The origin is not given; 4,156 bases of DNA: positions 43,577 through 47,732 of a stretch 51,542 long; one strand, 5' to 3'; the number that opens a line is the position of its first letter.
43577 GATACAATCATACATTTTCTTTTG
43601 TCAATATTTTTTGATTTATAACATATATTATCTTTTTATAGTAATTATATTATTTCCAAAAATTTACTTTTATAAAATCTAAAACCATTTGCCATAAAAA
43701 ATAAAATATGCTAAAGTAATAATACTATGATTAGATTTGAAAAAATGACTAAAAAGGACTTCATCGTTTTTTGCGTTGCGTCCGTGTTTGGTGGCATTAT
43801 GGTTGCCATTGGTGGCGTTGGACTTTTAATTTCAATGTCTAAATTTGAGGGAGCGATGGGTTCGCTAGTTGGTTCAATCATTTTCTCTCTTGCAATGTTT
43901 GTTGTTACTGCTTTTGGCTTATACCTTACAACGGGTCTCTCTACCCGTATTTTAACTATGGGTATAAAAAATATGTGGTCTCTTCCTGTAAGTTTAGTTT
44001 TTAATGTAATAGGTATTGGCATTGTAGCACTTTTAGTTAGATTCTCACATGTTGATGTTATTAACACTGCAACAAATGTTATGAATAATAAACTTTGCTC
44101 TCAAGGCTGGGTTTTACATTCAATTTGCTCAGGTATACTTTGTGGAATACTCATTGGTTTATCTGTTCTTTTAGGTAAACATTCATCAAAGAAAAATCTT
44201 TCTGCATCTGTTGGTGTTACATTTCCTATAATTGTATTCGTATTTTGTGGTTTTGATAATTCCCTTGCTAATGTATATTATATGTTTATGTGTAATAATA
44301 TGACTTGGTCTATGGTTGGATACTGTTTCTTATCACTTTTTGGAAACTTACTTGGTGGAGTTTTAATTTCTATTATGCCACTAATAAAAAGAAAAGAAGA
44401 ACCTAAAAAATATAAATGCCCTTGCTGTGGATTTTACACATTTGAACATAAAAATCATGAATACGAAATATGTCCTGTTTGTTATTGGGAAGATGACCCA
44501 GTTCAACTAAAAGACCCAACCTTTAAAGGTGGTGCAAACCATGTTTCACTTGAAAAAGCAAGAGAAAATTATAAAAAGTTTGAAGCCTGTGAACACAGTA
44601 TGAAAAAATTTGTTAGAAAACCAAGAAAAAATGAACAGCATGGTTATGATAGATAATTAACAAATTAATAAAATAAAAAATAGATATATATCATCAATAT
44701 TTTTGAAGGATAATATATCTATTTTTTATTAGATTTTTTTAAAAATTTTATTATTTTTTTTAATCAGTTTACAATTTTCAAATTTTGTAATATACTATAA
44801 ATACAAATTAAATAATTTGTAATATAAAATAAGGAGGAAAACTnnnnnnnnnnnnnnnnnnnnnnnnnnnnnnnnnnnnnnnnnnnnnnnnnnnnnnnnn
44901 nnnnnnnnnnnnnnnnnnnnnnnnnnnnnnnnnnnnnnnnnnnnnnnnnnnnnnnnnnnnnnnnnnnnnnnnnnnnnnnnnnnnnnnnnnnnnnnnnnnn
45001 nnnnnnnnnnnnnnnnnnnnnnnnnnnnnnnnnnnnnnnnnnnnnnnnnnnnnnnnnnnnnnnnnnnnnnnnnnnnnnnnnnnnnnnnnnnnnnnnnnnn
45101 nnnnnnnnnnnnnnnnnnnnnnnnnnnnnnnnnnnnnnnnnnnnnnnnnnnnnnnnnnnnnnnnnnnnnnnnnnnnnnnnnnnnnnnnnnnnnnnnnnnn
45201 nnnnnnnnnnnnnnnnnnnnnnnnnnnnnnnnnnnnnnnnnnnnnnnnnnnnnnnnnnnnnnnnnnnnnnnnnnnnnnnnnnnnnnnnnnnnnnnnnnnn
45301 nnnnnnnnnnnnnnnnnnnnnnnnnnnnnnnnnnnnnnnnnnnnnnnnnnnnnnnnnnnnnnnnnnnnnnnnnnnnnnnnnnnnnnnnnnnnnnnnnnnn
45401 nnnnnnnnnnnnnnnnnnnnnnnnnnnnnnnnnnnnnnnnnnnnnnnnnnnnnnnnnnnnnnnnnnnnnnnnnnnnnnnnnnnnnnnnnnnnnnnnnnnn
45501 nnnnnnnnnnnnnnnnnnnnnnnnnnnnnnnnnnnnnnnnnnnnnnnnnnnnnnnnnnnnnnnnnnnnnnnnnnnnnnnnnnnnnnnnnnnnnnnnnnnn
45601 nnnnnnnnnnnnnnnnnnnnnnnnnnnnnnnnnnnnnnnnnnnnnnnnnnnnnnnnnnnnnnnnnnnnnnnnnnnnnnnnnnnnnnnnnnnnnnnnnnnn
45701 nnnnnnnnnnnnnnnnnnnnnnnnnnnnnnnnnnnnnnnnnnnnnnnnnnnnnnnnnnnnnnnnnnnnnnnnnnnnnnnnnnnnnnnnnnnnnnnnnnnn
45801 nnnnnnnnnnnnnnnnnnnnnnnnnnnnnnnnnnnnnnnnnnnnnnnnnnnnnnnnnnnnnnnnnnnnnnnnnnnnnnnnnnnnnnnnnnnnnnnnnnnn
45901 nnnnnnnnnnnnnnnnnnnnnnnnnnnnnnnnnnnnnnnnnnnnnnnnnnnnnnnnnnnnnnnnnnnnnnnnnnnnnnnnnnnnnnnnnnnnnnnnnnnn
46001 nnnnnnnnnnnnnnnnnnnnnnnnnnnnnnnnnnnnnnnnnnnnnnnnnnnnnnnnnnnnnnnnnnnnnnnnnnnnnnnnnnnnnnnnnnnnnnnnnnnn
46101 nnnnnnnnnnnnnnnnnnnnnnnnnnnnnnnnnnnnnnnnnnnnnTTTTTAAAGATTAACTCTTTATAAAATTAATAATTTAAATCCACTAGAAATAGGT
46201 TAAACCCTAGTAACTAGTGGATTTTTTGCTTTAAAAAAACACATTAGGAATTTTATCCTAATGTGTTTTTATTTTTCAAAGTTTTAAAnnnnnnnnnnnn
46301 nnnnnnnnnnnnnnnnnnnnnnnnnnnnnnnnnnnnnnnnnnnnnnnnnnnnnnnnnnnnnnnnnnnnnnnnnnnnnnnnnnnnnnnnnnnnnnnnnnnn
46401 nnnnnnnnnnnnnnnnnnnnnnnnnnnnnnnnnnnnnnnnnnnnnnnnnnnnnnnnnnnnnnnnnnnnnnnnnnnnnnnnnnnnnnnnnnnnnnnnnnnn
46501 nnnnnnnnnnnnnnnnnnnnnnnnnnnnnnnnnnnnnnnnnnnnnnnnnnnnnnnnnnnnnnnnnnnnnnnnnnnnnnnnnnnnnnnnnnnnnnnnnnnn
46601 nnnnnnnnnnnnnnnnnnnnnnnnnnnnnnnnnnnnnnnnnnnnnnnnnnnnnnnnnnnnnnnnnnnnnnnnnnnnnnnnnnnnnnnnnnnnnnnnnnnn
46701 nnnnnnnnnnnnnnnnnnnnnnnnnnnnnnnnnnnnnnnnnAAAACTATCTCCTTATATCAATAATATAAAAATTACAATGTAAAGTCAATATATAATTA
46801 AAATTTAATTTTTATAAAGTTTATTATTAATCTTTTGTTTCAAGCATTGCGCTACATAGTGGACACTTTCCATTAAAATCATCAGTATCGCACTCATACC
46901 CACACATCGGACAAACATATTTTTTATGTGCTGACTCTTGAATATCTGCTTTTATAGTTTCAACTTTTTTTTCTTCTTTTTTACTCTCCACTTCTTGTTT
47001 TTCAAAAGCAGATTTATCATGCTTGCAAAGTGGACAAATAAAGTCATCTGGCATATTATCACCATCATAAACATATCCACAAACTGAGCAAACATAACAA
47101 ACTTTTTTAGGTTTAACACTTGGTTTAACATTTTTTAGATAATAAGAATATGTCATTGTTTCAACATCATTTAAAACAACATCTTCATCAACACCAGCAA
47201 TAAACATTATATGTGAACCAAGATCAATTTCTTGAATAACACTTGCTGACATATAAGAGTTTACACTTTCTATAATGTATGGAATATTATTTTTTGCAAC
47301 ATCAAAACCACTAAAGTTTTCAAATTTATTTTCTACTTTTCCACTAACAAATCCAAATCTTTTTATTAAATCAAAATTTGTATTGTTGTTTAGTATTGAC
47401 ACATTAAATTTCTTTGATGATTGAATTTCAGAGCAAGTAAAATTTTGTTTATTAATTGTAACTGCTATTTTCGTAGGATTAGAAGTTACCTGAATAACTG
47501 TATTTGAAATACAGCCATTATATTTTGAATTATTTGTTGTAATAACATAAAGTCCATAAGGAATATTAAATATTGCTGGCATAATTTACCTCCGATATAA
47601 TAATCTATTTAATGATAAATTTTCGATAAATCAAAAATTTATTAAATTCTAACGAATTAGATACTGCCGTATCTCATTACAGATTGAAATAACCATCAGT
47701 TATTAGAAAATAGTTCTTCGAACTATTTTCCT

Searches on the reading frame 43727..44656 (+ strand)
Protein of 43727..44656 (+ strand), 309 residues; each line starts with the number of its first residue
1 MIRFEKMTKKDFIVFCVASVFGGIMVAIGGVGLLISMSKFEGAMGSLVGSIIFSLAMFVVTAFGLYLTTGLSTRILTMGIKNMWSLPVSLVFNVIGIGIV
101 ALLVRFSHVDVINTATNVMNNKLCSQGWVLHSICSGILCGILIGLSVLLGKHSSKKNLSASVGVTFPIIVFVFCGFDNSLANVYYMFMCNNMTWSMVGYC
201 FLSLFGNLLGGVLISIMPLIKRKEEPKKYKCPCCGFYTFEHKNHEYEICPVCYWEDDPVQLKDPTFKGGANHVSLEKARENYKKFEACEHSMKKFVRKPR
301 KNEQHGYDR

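Call 101: search_protein_families(library=pfam, proteins=[window:43727-44656:+], max_evalue=0.001)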
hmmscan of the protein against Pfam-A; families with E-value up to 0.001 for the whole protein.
window:43727-44656:+ (309 aa): 2 families
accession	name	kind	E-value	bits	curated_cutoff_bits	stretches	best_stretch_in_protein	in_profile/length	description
PF14206.11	Cys_rich_CPCC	-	3.3e-31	107.3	24.5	1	229-303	1-75/75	Cysteine-rich CPCC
PF01226.23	Form_Nir_trans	-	2.2e-19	70.2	34.6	1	9-218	15-237/240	Formate/nitrite transporter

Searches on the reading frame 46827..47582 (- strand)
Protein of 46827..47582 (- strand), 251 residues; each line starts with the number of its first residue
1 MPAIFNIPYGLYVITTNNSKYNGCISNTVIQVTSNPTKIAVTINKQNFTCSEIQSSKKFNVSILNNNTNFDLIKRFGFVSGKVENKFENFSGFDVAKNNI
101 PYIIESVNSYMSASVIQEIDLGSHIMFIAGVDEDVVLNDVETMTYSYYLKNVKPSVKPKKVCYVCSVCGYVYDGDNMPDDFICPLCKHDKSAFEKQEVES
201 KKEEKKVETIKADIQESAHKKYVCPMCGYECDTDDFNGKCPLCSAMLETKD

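Call 101: search_protein_families(library=pfam, proteins=[window:46827-47582:-], max_evalue=0.001)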
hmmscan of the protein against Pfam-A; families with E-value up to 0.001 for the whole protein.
window:46827-47582:- (251 aa): 4 families
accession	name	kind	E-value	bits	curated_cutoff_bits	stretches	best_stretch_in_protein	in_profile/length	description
PF01613.24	Flavin_Reduct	-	3.7e-23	82.8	27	1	6-151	3-148/153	Flavin reductase like domain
PF21349.2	RUBY_RBDX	-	2.1e-16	59.5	26.5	2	163-194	1-30/30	Rubrerythrin, rubredoxin-like domain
PF01155.25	HypA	-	1.5e-05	25.4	28.9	0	114-192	24-98/112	Hydrogenase/urease nickel incorporation, metallochaperone, hypA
PF00301.25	Rubredoxin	-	0.0005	20.5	23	0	176-193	30-47/47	Rubredoxin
